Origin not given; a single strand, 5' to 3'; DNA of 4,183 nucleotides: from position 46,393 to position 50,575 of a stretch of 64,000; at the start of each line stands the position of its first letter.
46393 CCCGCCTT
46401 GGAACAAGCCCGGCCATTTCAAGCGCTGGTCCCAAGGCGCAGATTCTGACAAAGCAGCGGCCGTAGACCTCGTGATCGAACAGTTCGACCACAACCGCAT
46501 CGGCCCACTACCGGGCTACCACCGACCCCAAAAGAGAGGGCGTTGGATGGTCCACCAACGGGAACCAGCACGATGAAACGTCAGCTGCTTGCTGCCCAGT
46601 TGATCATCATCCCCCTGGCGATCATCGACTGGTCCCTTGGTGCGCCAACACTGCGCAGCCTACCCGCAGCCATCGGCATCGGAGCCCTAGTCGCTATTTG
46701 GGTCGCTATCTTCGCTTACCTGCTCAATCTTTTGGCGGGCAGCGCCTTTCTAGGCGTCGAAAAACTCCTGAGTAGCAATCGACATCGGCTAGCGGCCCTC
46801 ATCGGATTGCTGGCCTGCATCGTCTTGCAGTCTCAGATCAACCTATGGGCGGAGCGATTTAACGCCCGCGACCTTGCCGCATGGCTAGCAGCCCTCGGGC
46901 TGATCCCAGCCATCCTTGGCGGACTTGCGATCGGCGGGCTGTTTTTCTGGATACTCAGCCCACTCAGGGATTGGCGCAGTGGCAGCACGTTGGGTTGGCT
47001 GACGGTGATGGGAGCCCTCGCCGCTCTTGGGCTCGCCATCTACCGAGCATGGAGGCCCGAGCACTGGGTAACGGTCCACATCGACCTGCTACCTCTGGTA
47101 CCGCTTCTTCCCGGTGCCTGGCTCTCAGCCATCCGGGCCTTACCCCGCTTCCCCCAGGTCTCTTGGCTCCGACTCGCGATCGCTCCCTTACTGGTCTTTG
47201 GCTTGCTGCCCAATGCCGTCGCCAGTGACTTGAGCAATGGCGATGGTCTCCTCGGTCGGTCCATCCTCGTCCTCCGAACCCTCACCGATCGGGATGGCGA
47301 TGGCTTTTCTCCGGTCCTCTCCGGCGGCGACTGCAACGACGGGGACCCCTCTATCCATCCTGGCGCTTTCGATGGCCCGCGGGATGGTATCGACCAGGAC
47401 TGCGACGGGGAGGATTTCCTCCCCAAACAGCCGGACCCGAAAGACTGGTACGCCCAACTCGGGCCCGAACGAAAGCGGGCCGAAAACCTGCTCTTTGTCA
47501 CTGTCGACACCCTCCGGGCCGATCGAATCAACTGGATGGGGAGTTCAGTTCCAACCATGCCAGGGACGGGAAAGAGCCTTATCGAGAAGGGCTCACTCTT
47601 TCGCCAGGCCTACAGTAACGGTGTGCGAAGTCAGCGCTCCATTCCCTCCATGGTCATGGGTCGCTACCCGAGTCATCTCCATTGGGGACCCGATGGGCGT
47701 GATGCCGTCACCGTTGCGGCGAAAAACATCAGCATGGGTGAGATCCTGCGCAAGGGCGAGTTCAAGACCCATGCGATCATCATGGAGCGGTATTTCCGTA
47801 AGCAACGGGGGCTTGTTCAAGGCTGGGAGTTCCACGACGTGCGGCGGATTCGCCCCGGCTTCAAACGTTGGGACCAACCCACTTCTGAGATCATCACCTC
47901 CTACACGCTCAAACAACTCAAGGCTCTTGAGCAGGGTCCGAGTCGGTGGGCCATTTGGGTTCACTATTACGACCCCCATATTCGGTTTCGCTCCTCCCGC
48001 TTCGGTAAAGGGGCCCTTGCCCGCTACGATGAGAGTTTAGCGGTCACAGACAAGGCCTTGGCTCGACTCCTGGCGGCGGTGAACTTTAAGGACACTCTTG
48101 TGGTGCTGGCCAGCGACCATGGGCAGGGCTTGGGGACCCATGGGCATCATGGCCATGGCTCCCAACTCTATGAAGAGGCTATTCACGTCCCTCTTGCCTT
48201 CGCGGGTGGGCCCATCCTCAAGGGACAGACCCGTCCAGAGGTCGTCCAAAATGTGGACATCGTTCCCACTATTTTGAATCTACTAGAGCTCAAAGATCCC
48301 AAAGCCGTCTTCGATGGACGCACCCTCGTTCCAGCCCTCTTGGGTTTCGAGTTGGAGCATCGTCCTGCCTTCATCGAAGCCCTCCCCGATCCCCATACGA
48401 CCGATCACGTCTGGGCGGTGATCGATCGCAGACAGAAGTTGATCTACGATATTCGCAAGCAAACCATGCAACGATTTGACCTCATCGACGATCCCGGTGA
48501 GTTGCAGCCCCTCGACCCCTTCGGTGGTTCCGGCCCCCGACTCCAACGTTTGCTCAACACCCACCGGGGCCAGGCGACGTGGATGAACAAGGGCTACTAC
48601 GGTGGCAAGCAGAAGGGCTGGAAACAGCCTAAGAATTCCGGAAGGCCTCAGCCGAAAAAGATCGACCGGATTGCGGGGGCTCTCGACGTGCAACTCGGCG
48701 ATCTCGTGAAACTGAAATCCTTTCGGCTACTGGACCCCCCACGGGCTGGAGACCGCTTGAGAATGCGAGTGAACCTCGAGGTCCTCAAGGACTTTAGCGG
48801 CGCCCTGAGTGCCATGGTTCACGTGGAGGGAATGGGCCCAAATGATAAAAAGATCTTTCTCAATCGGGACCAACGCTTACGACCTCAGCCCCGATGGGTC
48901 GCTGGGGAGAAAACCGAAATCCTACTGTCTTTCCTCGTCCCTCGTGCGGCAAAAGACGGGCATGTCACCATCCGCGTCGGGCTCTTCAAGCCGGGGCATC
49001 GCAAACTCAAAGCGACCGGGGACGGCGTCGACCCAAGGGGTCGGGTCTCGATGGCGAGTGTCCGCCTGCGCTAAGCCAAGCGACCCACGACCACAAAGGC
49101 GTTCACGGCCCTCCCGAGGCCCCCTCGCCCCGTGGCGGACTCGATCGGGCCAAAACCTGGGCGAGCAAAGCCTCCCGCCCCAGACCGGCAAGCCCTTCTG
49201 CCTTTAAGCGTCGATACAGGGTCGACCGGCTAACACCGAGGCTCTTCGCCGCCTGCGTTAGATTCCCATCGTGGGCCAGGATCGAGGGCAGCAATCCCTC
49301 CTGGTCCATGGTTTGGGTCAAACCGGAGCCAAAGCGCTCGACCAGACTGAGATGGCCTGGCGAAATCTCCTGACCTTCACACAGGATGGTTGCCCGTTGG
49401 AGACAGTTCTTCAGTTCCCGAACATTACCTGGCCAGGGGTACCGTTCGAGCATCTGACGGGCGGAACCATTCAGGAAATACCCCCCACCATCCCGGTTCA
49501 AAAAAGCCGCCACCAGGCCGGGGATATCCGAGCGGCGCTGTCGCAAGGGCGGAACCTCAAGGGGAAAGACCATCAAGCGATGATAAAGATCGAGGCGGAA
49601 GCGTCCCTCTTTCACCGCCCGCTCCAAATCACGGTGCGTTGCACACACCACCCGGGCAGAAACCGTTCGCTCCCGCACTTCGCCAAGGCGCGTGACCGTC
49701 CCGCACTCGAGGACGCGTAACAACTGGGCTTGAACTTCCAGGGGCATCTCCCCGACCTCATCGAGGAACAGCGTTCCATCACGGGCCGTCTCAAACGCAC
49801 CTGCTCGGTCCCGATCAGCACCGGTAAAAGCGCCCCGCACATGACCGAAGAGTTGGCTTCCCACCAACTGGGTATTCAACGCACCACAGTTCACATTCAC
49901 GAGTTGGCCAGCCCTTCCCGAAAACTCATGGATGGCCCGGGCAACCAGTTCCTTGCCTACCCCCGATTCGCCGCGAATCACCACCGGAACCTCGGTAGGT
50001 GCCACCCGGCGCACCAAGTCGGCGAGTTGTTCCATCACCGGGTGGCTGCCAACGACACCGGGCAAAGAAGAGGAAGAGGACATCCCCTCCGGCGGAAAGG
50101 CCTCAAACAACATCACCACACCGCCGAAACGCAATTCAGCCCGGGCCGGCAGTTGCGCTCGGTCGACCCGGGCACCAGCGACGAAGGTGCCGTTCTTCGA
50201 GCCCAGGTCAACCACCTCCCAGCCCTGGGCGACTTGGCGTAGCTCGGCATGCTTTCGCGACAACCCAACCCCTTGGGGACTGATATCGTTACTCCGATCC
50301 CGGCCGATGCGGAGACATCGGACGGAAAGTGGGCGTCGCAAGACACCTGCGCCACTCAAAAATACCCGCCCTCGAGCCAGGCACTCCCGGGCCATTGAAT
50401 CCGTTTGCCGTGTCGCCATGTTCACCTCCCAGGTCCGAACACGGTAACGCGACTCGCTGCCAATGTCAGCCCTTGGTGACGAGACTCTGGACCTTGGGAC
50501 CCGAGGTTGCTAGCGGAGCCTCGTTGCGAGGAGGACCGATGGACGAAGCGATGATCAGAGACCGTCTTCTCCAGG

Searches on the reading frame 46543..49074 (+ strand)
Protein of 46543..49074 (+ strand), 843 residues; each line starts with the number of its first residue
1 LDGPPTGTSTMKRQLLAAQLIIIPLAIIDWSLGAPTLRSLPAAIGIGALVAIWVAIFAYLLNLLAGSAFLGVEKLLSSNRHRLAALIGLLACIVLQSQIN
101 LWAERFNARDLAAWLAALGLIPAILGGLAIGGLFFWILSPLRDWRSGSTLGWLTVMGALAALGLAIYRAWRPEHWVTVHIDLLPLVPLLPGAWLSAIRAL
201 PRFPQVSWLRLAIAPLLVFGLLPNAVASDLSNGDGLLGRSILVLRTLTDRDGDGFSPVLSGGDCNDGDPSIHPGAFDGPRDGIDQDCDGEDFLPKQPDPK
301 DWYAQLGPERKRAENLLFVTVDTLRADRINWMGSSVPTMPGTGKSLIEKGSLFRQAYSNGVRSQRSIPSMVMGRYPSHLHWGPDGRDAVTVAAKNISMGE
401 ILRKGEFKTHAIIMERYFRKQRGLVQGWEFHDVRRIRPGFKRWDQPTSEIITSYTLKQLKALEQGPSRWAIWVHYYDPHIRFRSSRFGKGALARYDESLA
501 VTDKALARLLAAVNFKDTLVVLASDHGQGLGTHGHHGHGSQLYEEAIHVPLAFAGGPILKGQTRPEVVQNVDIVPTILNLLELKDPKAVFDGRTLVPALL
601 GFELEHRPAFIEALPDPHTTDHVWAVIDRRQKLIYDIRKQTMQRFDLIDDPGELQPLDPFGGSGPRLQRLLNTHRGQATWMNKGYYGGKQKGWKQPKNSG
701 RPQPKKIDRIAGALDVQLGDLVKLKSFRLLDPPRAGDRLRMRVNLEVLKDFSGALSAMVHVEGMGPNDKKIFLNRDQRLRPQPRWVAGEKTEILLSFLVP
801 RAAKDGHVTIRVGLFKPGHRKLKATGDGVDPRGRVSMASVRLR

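Call 3: search_protein_families(library=pfam, proteins=[window:46543-49074:+])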
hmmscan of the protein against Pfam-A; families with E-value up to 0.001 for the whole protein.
window:46543-49074:+ (843 aa): 3 families
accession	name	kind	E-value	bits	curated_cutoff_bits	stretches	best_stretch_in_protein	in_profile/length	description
PF00884.28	Sulfatase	-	3.7e-31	109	25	1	315-581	2-299/301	Sulfatase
PF11617.13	Cu-binding_MopE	-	5.8e-09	36.5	27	1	263-290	1-27/30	Putative metal-binding motif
PF16347.10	SGSH_C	-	8.6e-09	36.2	29.3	1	541-655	10-129/154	N-sulphoglucosamine sulphohydrolase, C-terminal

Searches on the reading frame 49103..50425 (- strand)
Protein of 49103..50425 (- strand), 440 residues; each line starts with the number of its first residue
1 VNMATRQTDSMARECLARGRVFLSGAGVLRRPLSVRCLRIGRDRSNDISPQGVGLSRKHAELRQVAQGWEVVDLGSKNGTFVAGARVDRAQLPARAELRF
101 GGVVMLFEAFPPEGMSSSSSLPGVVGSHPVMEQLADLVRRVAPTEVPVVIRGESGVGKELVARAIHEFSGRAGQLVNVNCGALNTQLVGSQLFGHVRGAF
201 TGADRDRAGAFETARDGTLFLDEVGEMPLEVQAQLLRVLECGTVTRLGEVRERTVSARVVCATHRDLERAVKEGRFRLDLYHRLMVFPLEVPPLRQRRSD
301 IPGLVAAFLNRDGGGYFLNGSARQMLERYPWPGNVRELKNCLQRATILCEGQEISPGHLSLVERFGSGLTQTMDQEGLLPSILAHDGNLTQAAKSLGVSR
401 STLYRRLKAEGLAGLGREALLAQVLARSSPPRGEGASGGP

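Call 3: search_protein_families(library=pfam, proteins=[window:49103-50425:-])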
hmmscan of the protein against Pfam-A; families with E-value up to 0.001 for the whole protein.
window:49103-50425:- (440 aa): 14 families
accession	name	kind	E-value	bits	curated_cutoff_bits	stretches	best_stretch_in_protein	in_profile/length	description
PF00158.32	Sigma54_activat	-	1.3e-63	214.1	20.2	1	125-289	2-167/168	Sigma-54 interaction domain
PF14532.12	Sigma54_activ_2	-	1.1e-19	71.5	25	1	125-294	1-138/138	Sigma-54 interaction domain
PF25601.1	AAA_lid_14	-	1.8e-17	63.4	27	1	295-360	1-71/87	AAA+ ATPase lid domain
PF00498.31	FHA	-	1e-15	58.3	20.7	1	39-101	2-67/67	FHA domain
PF16697.10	Yop-YscD_cpl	-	8.3e-10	39.2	33.2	1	31-108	12-91/94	Inner membrane component of T3SS, cytoplasmic domain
PF02954.25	HTH_8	-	8.4e-09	35.5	22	1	384-409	16-41/42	Bacterial regulatory protein, Fis family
PF13556.12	HTH_30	-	3.6e-06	27.1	27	1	381-408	7-34/59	PucR C-terminal helix-turn-helix domain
PF07728.20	AAA_5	-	1.5e-05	25.5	22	1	147-247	1-98/139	AAA domain (dynein-related subfamily)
PF13191.12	AAA_16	-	3.1e-05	25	32.6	1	125-235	3-116/167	AAA ATPase domain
PF13384.12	HTH_23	-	0.00026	21.2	24.6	1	389-415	20-49/50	Homeodomain-like domain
PF13551.12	HTH_29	-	0.00041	20.8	28.1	0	386-415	11-44/64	Winged helix-turn helix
PF00004.35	AAA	-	0.00083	20.2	21.2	0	150-277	3-124/131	ATPase family associated with various cellular activities (AAA)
PF01078.27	Mg_chelatase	-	0.00083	19.2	20.3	0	202-245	93-136/207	Magnesium chelatase, subunit ChlI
PF07724.20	AAA_2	-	0.00088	19.8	27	0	148-249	6-109/166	AAA domain (Cdc48 subfamily)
